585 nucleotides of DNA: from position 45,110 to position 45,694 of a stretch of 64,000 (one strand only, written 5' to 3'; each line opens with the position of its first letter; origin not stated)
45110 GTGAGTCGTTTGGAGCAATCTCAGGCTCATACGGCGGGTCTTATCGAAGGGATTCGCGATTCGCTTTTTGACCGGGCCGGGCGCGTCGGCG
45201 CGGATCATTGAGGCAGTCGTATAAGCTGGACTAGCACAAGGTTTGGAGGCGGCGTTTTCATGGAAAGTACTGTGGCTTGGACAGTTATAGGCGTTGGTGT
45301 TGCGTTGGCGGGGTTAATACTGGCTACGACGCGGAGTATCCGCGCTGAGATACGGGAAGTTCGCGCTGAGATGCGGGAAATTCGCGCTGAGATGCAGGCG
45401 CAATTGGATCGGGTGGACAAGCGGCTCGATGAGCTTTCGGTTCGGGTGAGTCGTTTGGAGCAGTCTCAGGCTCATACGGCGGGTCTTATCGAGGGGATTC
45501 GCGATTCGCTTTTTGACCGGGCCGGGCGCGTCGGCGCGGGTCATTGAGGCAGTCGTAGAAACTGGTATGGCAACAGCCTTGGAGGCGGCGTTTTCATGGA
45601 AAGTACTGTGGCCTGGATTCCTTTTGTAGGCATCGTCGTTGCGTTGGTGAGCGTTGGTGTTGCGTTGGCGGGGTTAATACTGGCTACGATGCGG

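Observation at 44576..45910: Tandem array of four paralogous membrane-anchored coiled-coil mini-genes whose length varies by whole 21-bp heptad units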

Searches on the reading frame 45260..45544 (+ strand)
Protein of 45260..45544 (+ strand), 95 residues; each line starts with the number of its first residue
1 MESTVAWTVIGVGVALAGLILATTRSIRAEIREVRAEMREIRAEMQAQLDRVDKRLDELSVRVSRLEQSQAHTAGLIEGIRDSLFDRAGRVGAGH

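Call 6: search_protein_families(library=pfam, proteins=[window:45260-45544:+], max_evalue=10)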
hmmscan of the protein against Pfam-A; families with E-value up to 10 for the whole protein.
window:45260-45544:+ (95 aa): 33 families (the best 25 are shown)
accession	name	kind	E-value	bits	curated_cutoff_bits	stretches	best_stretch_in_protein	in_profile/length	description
PF07889.17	DUF1664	-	0.00023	21.6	34.6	1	13-84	25-96/124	Protein of unknown function (DUF1664)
PF17522.7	DUF5446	-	0.0019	18.7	26.2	1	26-72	27-70/72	Family of unknown function (DUF5446)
PF10779.14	XhlA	-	0.002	18.7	34.7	1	44-80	1-37/67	Haemolysin XhlA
PF24918.1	NET2A_C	-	0.0026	18.1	27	1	24-72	60-108/180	NET2A, C-terminal domain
PF01806.23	Paramyxo_P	-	0.0054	16.6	27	1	15-59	52-95/248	Paramyxovirinae P phosphoprotein C-terminal region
PF03148.19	Tektin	-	0.0068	15.6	34.3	1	32-92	49-109/383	Tektin family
PF15079.11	Tsc35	-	0.0096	16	27.7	1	23-64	48-89/205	Testis-specific protein 35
PF08702.15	Fib_alpha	-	0.013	16.1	29.9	1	40-86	21-67/143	Fibrinogen alpha/beta chain family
PF20315.3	DUF6611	-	0.02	15.4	27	1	4-68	78-137/168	Family of unknown function (DUF6611)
PF07352.17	Phage_Mu_Gam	-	0.024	15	28.3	1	29-72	9-49/149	Bacteriophage Mu Gam like protein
PF04108.17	ATG17_like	-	0.03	14.2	43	1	24-73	114-160/355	Autophagy protein ATG17-like domain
PF06103.16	DUF948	-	0.036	14.7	37.2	1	14-80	11-77/89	Bacterial protein of unknown function (DUF948)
PF06818.20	Fez1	-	0.05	14.5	34.4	1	26-74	35-83/199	Fez1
PF17111.11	PigL_N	-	0.053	13.3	27.2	1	13-73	130-190/209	Pigment biosynthesis cluster protein PigL N-terminal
PF09769.14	ApoO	-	0.06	13.7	31.4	1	35-74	17-56/131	Apolipoprotein O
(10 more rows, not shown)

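Call 7: search_protein_families(library=ncbifam, proteins=[window:45260-45544:+], max_evalue=10)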
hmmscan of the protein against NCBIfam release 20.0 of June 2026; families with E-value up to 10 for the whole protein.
window:45260-45544:+ (95 aa): 13 families
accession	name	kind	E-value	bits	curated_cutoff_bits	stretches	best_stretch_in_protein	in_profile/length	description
NF045487.1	ASRP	equivalog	0.0017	17.1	300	1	25-81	386-442/593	archaea-specific SMC-related protein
NF047515.1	SpiroCoCo_C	equivalog_domain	0.0018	17.5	125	1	22-82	104-163/313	SpiroCoCo family coiled-coil protein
NF040576.1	T2SS_GspM_XpsM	equivalog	0.0022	17.7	60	1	6-84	4-79/180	type II secretion system protein GspM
TIGR00634.1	recN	equivalog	0.01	14.8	407.85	1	24-81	317-373/563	DNA repair protein RecN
NF053563.1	Rkd4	equivalog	0.013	13.6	860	1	27-71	330-374/747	arcadin-4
TIGR03495.1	phage_LysB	equivalog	0.015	15.6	92.75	1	6-87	3-80/135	Rz-like lysis system protein LysB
NF033921.0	por_somb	subfamily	0.017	13.8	100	1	35-75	77-117/485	iron uptake porin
NF052504.1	sll1863_fam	domain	0.021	15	35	1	40-68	4-32/93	sll1863 family stress response protein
NF033885.1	conj_TraP_IncI1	equivalog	0.024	14.4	135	1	26-83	79-136/217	conjugal transfer protein TraP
NF003034.1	PRK03918.1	equivalog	0.033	12.2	700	1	24-83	209-267/878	DNA double-strand break repair ATPase Rad50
NF033928.1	alph_xenorhab_A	subfamily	0.039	13.3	125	1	3-67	213-275/339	alpha-xenorhabdolysin family binary toxin subunit A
NF051436.1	NheA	equivalog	0.11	11.4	500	1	28-59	196-227/385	non-hemolytic enterotoxin subunit A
TIGR04211.1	SH3_and_anchor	equivalog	0.36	10.4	65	1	30-72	67-112/198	TIGR04211 family SH3 domain-containing protein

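Call 8: search_protein_families(library=phrogs, proteins=[window:45260-45544:+], max_evalue=10)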
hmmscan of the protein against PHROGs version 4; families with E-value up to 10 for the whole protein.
window:45260-45544:+ (95 aa): 44 families (the best 25 are shown)
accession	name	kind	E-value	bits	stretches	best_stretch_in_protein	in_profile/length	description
phrog_1397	-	unknown function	0.00038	21.7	1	4-73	5-80/116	-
phrog_3534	-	unknown function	0.00058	20.9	1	8-84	17-94/117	-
phrog_31236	-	unknown function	0.00081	20.2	1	14-84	11-73/190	-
phrog_18362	-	unknown function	0.0053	18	1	16-88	17-93/119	-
phrog_5553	-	unknown function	0.011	16.9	1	21-71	6-59/114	-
phrog_89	-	lysis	0.014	16.3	1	8-87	8-83/143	Rz-like spanin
phrog_1863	-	unknown function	0.018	15.9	1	8-69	6-80/97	-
phrog_24256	-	unknown function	0.023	15.7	1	29-69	39-79/118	-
phrog_31998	-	unknown function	0.028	16.1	1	42-81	20-59/101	-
phrog_19043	-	unknown function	0.035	15.5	1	15-69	14-67/99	-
phrog_736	-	unknown function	0.04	15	1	5-79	16-91/112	-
phrog_3519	-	tail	0.04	13.5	1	25-76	23-78/959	tail length tape measure protein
phrog_13179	-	unknown function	0.046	14.4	1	24-90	53-118/159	-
phrog_16093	-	unknown function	0.062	13.1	1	22-69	386-432/519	-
phrog_1193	-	other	0.067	14.2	1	43-82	9-48/76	hemolysin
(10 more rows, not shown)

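Call 9: find_homologous_proteins(query=window:45260-45544:+, max_evalue=0.01)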
Query window:45260-45544:+ (95 aa): 15 proteins with E <= 0.01 among 83 candidates.
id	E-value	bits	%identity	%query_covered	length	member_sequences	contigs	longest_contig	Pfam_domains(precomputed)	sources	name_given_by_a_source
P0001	2.7e-39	151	77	96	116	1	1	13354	-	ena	-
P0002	4.4e-36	140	78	96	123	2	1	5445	PF07889.18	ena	-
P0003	4.6e-36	140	70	96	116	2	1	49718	-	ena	-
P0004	3.1e-33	131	74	96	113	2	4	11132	-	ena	-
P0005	5.8e-32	127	79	100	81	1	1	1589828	-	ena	-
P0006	1.5e-29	119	76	100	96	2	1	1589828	-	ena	-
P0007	5.0e-21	92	69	85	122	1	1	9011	-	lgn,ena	-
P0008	5.3e-18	83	57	99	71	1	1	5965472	-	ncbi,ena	-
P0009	2.5e-16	77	52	92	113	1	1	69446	-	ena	-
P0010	7.6e-16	76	42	89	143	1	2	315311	-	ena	-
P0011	1.8e-15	75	40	89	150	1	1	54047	PF16526.11,PF10779.15,PF10805.15,PF28175.1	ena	-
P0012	2.3e-15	74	57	91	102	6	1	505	-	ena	-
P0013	8.3e-9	53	39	92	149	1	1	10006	-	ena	-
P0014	7.0e-8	50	36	96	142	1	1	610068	-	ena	-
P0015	6.4e-4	38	48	42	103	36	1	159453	-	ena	-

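Call 11: find_encoding_contigs(protein=P0005, flank=10000, max_places=4)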
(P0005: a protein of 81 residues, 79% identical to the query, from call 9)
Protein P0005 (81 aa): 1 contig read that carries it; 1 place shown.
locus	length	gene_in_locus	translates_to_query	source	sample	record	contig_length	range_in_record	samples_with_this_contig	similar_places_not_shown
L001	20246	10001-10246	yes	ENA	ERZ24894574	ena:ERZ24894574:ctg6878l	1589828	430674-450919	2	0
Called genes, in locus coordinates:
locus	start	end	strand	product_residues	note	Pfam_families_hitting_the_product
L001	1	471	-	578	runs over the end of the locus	PF00664:ABC_membrane, PF00005:ABC_tran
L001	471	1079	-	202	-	PF01725:Ham1p_like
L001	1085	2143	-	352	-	PF12895:ANAPC3 (faint), PF13176:TPR_7 (faint), PF13432:TPR_16 (weak), PF13432:TPR_16 (weak), PF14559:TPR_19 (weak), PF13424:TPR_12 (weak), PF13414:TPR_11 (weak), PF13432:TPR_16 (weak), +11 more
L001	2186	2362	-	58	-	PF10262:Rdx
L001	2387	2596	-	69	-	-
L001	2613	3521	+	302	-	PF03130:HEAT_PBS (faint), PF00514:Arm (faint), PF13646:HEAT_2, PF24140:TPR_TNPO3_IPO13_3rd (faint), PF13513:HEAT_EZ (weak), PF02985:HEAT (weak), PF13646:HEAT_2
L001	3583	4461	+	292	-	PF01634:HisG, PF08029:HisG_C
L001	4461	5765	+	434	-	PF00815:Histidinol_dh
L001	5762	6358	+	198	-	PF00475:IGPD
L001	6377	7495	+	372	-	PF13439:Glyco_transf_4, PF13579:Glyco_trans_4_4, PF20706:GT4-conflict, PF00534:Glycos_transf_1, PF13692:Glyco_trans_1_4, PF13524:Glyco_trans_1_2 (faint)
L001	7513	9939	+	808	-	-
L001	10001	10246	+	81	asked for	-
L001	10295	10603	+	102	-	-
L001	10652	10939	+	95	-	-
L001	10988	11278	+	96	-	-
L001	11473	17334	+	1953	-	PF05345:He_PIG, PF18962:Por_Secre_tail (faint), PF13860:FlgD_ig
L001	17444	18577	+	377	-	PF02746:MR_MLE_N, PF13378:MR_MLE_C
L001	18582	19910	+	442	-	PF13393:tRNA-synt_His, PF00587:tRNA-synt_2b (weak), PF03129:HGTP_anticodon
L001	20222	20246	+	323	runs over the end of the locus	PF01261:AP_endonuc_2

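Call 12: find_encoding_contigs(protein=P0003, flank=10000, max_places=4)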
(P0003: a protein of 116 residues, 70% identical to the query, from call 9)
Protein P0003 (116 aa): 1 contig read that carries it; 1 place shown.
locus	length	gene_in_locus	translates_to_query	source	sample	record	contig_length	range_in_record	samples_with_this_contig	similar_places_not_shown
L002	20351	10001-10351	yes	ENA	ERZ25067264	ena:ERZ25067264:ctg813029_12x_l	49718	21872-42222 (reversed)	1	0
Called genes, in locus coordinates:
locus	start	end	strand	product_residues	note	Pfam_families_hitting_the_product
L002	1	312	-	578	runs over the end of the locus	PF00664:ABC_membrane, PF00005:ABC_tran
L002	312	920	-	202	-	PF01725:Ham1p_like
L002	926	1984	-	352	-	PF12895:ANAPC3 (faint), PF13174:TPR_6 (faint), PF13424:TPR_12 (faint), PF13428:TPR_14 (faint), PF14559:TPR_19 (faint), PF00515:TPR_1 (faint), PF13176:TPR_7 (faint), PF13432:TPR_16 (weak), +9 more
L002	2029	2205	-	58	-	PF10262:Rdx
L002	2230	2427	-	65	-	-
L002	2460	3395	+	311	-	PF00514:Arm (faint), PF13513:HEAT_EZ (faint), PF13646:HEAT_2 (weak), PF03130:HEAT_PBS (faint), PF02985:HEAT (faint), PF13646:HEAT_2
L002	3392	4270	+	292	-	PF01634:HisG, PF08029:HisG_C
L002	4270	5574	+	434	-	PF00815:Histidinol_dh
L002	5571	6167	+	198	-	PF00475:IGPD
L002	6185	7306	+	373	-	PF13439:Glyco_transf_4, PF13579:Glyco_trans_4_4, PF20706:GT4-conflict, PF00534:Glycos_transf_1, PF13692:Glyco_trans_1_4, PF13524:Glyco_trans_1_2 (faint)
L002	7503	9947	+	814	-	PF09586:YfhO (faint)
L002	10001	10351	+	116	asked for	-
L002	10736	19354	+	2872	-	PF03160:Calx-beta, PF05345:He_PIG, PF13860:FlgD_ig, PF18962:Por_Secre_tail (weak)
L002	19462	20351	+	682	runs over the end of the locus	PF18962:Por_Secre_tail (faint), PF13860:FlgD_ig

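Call 13: find_encoding_contigs(protein=P0008, flank=10000, max_places=4)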
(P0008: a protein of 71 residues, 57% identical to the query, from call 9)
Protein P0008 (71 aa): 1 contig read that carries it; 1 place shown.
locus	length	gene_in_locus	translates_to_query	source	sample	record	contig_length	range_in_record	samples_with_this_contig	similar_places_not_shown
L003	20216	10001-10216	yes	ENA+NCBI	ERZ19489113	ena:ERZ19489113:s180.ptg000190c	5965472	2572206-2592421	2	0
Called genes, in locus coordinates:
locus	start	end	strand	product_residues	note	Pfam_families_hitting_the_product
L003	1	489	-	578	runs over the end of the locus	PF00664:ABC_membrane, PF00005:ABC_tran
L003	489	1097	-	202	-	PF01725:Ham1p_like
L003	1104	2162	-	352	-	PF07721:TPR_4 (faint), PF12895:ANAPC3 (faint), PF13176:TPR_7 (faint), PF13431:TPR_17 (faint), PF14559:TPR_19 (faint), PF07719:TPR_2 (faint), PF13424:TPR_12 (weak), PF13432:TPR_16, +9 more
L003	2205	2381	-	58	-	PF10262:Rdx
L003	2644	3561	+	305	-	PF00514:Arm (faint), PF13513:HEAT_EZ (faint), PF13646:HEAT_2 (weak), PF02985:HEAT (faint), PF13646:HEAT_2, PF03130:HEAT_PBS (weak), PF13646:HEAT_2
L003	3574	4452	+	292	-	PF01634:HisG, PF08029:HisG_C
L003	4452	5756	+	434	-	PF00815:Histidinol_dh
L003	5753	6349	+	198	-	PF00475:IGPD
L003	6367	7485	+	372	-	PF13439:Glyco_transf_4, PF13579:Glyco_trans_4_4, PF20706:GT4-conflict, PF00534:Glycos_transf_1, PF13692:Glyco_trans_1_4, PF13524:Glyco_trans_1_2 (weak)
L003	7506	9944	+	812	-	PF09586:YfhO (weak)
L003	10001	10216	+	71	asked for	-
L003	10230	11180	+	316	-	-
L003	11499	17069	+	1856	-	PF05345:He_PIG, PF13860:FlgD_ig, PF18962:Por_Secre_tail (weak)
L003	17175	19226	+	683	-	PF18962:Por_Secre_tail (faint), PF13860:FlgD_ig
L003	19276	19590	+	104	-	PF02597:ThiS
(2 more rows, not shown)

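Call 14: find_encoding_contigs(protein=P0010, flank=10000, max_places=4)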
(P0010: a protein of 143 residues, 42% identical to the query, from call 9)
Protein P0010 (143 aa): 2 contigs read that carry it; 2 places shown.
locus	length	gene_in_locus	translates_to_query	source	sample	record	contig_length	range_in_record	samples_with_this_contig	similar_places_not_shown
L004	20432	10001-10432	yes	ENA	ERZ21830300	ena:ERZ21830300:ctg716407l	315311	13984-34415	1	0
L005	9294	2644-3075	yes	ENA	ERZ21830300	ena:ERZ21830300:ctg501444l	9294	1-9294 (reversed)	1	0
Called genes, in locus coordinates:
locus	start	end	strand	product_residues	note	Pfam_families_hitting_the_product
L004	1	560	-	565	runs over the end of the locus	PF01725:Ham1p_like, PF00664:ABC_membrane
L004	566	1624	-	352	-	PF12895:ANAPC3 (faint), PF13176:TPR_7 (faint), PF13432:TPR_16 (faint), PF13174:TPR_6 (faint), PF13428:TPR_14 (faint), PF14559:TPR_19 (weak), PF13424:TPR_12 (weak), PF13414:TPR_11, +9 more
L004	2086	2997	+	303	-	PF13646:HEAT_2 (weak), PF03130:HEAT_PBS (faint), PF00514:Arm (faint), PF02985:HEAT (faint), PF13513:HEAT_EZ (faint), PF13646:HEAT_2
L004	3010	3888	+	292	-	PF01634:HisG, PF08029:HisG_C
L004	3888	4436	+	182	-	PF00815:Histidinol_dh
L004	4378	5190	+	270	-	PF00815:Histidinol_dh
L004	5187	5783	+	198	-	PF00475:IGPD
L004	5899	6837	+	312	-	PF13439:Glyco_transf_4, PF13579:Glyco_trans_4_4, PF20706:GT4-conflict, PF00534:Glycos_transf_1, PF13692:Glyco_trans_1_4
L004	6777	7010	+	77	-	PF00534:Glycos_transf_1 (weak)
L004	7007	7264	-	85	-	-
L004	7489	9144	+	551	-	-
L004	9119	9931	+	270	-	PF09586:YfhO (weak)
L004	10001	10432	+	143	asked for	-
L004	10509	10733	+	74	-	-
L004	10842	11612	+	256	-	-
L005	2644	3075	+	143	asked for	-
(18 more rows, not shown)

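Call 15: find_encoding_contigs(protein=P0014, flank=10000, max_places=4)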
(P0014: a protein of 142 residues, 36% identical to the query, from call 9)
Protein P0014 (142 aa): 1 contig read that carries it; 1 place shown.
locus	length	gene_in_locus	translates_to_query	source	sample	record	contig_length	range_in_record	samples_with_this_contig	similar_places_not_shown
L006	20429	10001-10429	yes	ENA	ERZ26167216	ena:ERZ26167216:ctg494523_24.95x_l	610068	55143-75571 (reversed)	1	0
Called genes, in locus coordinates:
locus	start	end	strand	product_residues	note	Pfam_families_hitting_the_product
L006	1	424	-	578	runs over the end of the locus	PF00664:ABC_membrane, PF00005:ABC_tran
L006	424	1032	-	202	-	PF01725:Ham1p_like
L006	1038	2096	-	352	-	PF12895:ANAPC3 (faint), PF13174:TPR_6 (faint), PF13424:TPR_12 (faint), PF13428:TPR_14 (faint), PF14559:TPR_19 (faint), PF00515:TPR_1 (faint), PF13414:TPR_11, PF13432:TPR_16 (weak), +11 more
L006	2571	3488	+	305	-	PF00514:Arm (faint), PF13513:HEAT_EZ (faint), PF13646:HEAT_2 (weak), PF03130:HEAT_PBS (faint), PF02985:HEAT (faint), PF13646:HEAT_2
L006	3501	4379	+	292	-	PF01634:HisG, PF08029:HisG_C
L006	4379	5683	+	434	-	PF00815:Histidinol_dh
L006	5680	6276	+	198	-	PF00475:IGPD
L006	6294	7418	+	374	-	PF13439:Glyco_transf_4, PF13579:Glyco_trans_4_4, PF20706:GT4-conflict, PF00534:Glycos_transf_1, PF13692:Glyco_trans_1_4, PF13524:Glyco_trans_1_2 (weak)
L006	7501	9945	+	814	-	PF09586:YfhO (weak)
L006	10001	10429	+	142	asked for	-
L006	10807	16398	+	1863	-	PF05345:He_PIG, PF13860:FlgD_ig, PF18962:Por_Secre_tail (weak)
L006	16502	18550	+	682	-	PF18962:Por_Secre_tail (weak), PF13860:FlgD_ig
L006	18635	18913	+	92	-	PF02597:ThiS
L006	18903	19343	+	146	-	PF02391:MoaE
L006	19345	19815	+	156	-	PF22784:PTP-SAK, PF22785:Tc-R-P, PF00782:DSPc, PF14566:PTPlike_phytase, PF22741:PTP-NADK, PF00102:Y_phosphatase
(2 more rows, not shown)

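Call 20: find_related_loci(query=A3, collection=genome_contigs, flank=6000)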
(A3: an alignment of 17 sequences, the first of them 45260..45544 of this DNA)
Query A3 (95 aa) in genome_contigs; peptide patterns used: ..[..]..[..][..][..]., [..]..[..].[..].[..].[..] (x = any residue, [..] = any of these).
103 stretches matched a pattern; 21 encode a relative of the query (tblastn E <= 1e-3); 21 distinct loci.
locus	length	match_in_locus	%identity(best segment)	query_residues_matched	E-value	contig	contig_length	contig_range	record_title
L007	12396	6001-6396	50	1-94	2e-30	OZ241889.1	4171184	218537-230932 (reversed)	MAG: Candidatus Latescibacterota bacterium isolate a6571e9c-9daa-46aa-896f-7a9a109786f8 genome assembly, chromosome: 1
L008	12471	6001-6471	41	4-95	6e-27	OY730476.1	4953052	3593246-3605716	MAG: Candidatus Latescibacteria bacterium isolate 667a1def-a863-4bf2-9b98-94036fb31650 genome assembly, chromosome: 1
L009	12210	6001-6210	57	1-94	6e-24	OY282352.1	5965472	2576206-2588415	MAG: uncultured Latescibacteria bacterium genome assembly, chromosome: 1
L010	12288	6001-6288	45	3-90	2e-20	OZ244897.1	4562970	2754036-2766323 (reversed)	MAG: Candidatus Latescibacterota bacterium isolate bebbca53-b648-47a2-9af5-4758833bd7f0 genome assembly, chromosome: 1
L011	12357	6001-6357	42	5-95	3e-20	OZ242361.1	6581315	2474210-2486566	MAG: Candidatus Latescibacterota bacterium isolate c7d3165a-3b70-4ca6-a93c-9a173e2068a1 genome assembly, chromosome: 1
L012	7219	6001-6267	49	5-90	6e-20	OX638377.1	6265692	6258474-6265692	MAG: uncultured Latescibacteria bacterium isolate 96736c8f-e424-4c7a-a7cc-5c0d8e7e2df7 genome assembly, chromosome: 1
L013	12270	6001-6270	47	5-91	5e-20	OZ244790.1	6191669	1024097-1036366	MAG: Candidatus Latescibacterota bacterium isolate 46c83e85-0880-45c6-8d78-79488e6eca4b genome assembly, chromosome: 1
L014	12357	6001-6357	40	5-95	2e-19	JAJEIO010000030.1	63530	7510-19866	MAG: Candidatus Latescibacterota bacterium isolate p16x65bins.25 k141_800640, whole genome shotgun sequence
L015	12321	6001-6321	42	4-95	1e-18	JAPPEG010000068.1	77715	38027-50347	MAG: Gemmatimonadota bacterium isolate IRC4_bin_45 NODE_368_length_77715_cov_21.1055, whole genome shotgun sequence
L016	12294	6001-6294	43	5-95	3e-17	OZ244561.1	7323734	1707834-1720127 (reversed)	MAG: Candidatus Latescibacterota bacterium isolate 14245923-b953-489b-b549-9f362580a9e9 genome assembly, chromosome: 1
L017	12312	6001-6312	42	5-94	2e-16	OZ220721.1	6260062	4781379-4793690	MAG: Candidatus Latescibacterota bacterium isolate 1fb1e748-2903-4aab-acc2-5860c344c101 genome assembly, chromosome: 1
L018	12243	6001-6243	43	1-95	3e-14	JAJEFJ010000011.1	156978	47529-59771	MAG: Candidatus Latescibacterota bacterium isolate p16x43bins.30 k141_760941, whole genome shotgun sequence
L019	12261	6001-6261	37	5-95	5e-13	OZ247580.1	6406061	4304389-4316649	MAG: Candidatus Latescibacterota bacterium isolate 34bd4037-9faa-49cb-aada-cae4c411e00c genome assembly, chromosome: 1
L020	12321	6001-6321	37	5-90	4e-13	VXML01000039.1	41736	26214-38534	MAG: Gemmatimonadetes bacterium isolate SB0661_bin_36 NODE_978_length_41736_cov_81.235911, whole genome shotgun sequence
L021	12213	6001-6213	46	4-70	9e-13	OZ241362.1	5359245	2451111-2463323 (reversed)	MAG: Candidatus Latescibacterota bacterium isolate 7df831f4-54e1-479f-8521-a5e6456f6651 genome assembly, chromosome: 1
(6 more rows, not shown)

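Call 31: predict_structure(alignment_id=A3)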
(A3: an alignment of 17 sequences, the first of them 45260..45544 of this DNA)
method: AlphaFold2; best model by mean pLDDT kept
length: 95 residues; sequences in the alignment: 17
mean_pLDDT: 88.4   pTM: 0.46
mean pLDDT of the five models: 88.4, 88.2, 87.9, 86.9, 86.4
residues with pLDDT >= 90: 53; 70-90: 37; 50-70: 4; < 50: 1
segments of 3 or more residues with pLDDT < 50: none
pLDDT, mean of each block of 10 residues (from residue 1): 77 87 87 93 95 95 94 92 86 64
secondary structure, 60 per line:
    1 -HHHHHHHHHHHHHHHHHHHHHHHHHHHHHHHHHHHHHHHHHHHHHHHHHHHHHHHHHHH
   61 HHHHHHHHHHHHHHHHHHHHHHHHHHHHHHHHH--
elements in order: H2-93

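Call 32: search_protein_representatives(alignment_id=A3)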
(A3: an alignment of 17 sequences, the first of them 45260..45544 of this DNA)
Query: 17 sequences, 116 profile positions. Proteins with E-value up to 0.001 (for the whole library): 524; up to 1e-10: 37; up to 1e-30: 5. The best 150 are listed.
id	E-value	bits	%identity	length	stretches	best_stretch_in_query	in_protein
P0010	4.6e-44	165.4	-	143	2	53-116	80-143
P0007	3.3e-42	159.4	-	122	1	4-116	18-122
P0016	8.1e-35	135.6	-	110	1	7-116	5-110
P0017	1.6e-34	134.6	-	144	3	1-82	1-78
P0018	2.0e-34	134.3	-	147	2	65-116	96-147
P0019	1.4e-26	109.0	-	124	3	65-116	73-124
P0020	1.3e-25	105.9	-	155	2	1-88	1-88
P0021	7.0e-24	100.3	-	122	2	52-114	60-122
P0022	2.8e-18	82.3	-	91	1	6-88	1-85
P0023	3.3e-18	82.0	-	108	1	60-116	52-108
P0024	6.7e-16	74.6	-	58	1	75-116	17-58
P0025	6.5e-15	71.4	-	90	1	15-98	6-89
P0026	6.9e-15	71.3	-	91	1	9-95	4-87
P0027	3.3e-14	69.2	-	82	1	1-69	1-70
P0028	8.9e-14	67.8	-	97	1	14-96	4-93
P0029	1.4e-13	67.1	-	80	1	13-96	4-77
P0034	3.5e-12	62.6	-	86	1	8-92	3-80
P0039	8.6e-12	61.4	-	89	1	14-98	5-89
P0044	4.1e-11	59.2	-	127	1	9-114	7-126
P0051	1.3e-10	57.6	-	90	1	14-96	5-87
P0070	1.2e-09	54.4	-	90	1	14-97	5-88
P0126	2.2e-07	47.2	-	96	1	14-96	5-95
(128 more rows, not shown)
